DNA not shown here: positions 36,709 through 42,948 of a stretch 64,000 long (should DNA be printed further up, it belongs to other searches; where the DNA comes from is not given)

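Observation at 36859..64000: Translationally coupled battery of eight TPR-CHAT (caspase-like) protease genes next to a tyrosine recombinase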

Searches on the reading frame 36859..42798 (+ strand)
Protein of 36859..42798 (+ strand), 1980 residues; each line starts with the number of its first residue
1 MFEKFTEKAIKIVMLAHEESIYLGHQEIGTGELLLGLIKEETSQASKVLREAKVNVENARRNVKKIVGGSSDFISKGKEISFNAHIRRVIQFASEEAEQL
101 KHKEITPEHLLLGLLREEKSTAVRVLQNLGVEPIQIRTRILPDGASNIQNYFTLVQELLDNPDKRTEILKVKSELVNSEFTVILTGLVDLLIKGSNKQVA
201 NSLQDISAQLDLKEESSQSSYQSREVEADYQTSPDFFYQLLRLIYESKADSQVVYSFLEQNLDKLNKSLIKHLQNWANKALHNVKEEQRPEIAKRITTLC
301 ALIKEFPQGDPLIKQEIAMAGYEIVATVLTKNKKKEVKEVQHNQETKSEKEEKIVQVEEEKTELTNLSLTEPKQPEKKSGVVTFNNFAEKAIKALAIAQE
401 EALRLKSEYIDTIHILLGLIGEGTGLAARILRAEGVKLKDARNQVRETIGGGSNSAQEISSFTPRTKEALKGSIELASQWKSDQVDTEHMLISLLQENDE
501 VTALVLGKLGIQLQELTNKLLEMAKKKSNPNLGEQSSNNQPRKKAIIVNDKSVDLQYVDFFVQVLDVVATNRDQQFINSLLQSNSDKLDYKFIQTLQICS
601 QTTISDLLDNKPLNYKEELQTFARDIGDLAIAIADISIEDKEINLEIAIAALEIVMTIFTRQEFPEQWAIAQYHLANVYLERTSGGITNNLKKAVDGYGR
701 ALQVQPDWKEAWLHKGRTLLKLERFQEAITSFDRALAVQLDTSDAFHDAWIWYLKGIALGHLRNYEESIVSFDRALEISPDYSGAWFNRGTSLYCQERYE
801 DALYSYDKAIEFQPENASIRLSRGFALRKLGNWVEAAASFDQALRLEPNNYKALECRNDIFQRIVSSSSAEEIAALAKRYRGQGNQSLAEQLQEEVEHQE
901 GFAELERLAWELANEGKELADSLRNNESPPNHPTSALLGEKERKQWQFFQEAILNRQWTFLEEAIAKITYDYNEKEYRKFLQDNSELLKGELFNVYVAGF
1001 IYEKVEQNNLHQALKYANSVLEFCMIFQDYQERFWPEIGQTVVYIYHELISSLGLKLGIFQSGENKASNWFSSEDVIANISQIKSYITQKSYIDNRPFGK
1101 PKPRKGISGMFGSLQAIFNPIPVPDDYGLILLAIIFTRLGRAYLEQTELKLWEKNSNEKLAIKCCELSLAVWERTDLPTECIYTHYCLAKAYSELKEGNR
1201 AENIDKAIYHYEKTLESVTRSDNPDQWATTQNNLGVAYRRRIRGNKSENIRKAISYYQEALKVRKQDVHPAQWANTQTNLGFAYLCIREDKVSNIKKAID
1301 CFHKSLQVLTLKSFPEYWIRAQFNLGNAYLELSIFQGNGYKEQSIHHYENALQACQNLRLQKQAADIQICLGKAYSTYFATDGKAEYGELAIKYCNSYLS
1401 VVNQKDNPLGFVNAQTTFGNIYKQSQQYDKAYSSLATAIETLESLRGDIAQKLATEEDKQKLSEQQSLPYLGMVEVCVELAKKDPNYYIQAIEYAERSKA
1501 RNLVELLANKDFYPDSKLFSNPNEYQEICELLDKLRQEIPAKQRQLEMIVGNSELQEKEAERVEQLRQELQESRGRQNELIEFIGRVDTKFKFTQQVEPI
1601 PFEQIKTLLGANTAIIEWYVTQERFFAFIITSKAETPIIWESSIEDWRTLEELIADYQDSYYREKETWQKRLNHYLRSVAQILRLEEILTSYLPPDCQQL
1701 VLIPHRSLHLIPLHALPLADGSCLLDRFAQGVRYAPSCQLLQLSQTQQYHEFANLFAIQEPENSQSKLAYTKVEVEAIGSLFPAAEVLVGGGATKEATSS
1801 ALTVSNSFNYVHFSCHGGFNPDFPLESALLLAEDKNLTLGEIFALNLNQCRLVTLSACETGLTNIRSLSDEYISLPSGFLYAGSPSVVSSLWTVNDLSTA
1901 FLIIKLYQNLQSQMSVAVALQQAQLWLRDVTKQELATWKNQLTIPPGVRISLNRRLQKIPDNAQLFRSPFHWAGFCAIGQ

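Call 5: search_protein_families(library=pfam, proteins=[window:36859-42798:+], max_evalue=0.01)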
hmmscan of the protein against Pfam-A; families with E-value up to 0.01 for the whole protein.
window:36859-42798:+ (1980 aa): 20 families
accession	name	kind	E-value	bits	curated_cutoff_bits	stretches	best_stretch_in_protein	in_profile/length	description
PF12770.12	CHAT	-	4.5e-56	190.8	24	1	1689-1980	15-289/289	CHAT domain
PF02861.25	Clp_N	-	1.1e-44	150.8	20.7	4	93-140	1-48/53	Clp amino terminal domain, pathogenicity island component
PF00515.34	TPR_1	-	9.4e-34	114.3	27.8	4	785-816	3-34/34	Tetratricopeptide repeat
PF07719.23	TPR_2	-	3e-27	92.9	27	4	785-816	3-34/34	Tetratricopeptide repeat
PF13424.12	TPR_12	-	1.9e-21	76.4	30.1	4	711-779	5-75/77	Tetratricopeptide repeat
PF13181.12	TPR_8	-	6.9e-18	63.7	25.7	1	751-782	3-34/34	Tetratricopeptide repeat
PF13414.12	TPR_11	-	1.7e-17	63.2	26.8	2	792-831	3-42/42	TPR repeat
PF13432.12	TPR_16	-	9.8e-17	61.5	32.7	3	788-850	2-64/65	Tetratricopeptide repeat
PF13431.12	TPR_17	-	1.6e-14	53.3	24.4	1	772-803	2-33/34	Tetratricopeptide repeat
PF13371.12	TPR_9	-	1.1e-10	41.7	35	1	796-852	8-64/73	Tetratricopeptide repeat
PF13374.12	TPR_10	-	1.5e-10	41.2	27.5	1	1227-1267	1-38/42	Tetratricopeptide repeat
PF13428.12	TPR_14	-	6e-10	39.2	23.5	0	820-855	4-39/44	Tetratricopeptide repeat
PF14559.12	TPR_19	-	2.6e-09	37.7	25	1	796-854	4-64/68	Tetratricopeptide repeat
PF23914.1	TPR_CcmH_CycH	-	3.8e-08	33.8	42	0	701-742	42-83/158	Cytochrome c-type biogenesis protein H TPR domain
PF13176.12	TPR_7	-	5.4e-08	32.8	27.9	0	711-742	1-32/36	Tetratricopeptide repeat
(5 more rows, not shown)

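Call 8: search_protein_families(library=padloc, proteins=[window:36859-42798:+], max_evalue=0.01)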
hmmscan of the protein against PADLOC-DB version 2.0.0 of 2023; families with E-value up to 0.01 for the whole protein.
window:36859-42798:+ (1980 aa): 0 families

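Call 11: search_protein_families(library=ncbifam, proteins=[window:36859-42798:+], max_evalue=0.001)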
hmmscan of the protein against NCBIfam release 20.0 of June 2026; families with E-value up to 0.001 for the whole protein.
window:36859-42798:+ (1980 aa): 18 families
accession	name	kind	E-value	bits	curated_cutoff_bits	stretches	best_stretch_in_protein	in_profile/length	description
NF041237.1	CAS_csx29_CRASP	exception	3.9e-27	95.4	300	1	1524-1927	257-645/670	type III-E CRISPR-associated TPR-CHAT protein Csx29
NF040959.1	MamA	equivalog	2.4e-22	79.4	200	2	688-781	84-171/204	magnetosome protein MamA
TIGR03346.1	chaperone_ClpB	equivalog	3e-15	55.6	1232.1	2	5-138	1-133/853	ATP-dependent chaperone ClpB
NF033606.1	heat_AAA_ClpK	exception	5e-14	51.1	1900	2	9-139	116-242/949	heat shock survival AAA family ATPase ClpK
TIGR02521.1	type_IV_pilW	equivalog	5.6e-12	45.7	154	1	790-854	38-102/234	type IV pilus biogenesis/stability protein PilW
TIGR02917.1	PEP_TPR_lipo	equivalog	6e-12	44.3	312.2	1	641-853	90-297/899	XrtA/PEP-CTERM system TPR-repeat protein PrsT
TIGR02552.1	LcrH_SycD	equivalog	4e-09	36.3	104.8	0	689-741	66-118/136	SycD/LcrH family type III secretion system chaperone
NF033762.1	social_mot_Tgl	equivalog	1.2e-08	34.6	225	1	763-852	80-171/252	social motility TPR repeat lipoprotein Tgl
TIGR03345.1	VI_ClpV1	equivalog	3.5e-08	32.2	884.95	1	390-542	4-155/852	type VI secretion system ATPase TssH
NF008391.2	PRK11189.1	equivalog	1.2e-07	31.6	250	1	730-893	86-237/297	lipoprotein NlpI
NF033607.0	disagg_AAA_ClpG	exception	2.8e-07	28.9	1900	0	384-529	86-231/932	AAA family protein disaggregase ClpG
NF047507.1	TPR_BatC_Lepto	exception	4.7e-07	29.5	175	1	762-853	37-132/214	TPR repeat-containing protein BatC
NF033758.1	gliding_GltE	equivalog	2.2e-06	26.9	225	1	688-862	167-335/411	adventurous gliding motility TPR repeat lipoprotein GltE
NF033920.0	C39_PA2778_fam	equivalog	5.6e-06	25.9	150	0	763-848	170-255/255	PA2778 family cysteine peptidase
TIGR04510.1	mod_pep_cyc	subfamily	3.7e-05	22.4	400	1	689-872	412-589/814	putative peptide modification system cyclase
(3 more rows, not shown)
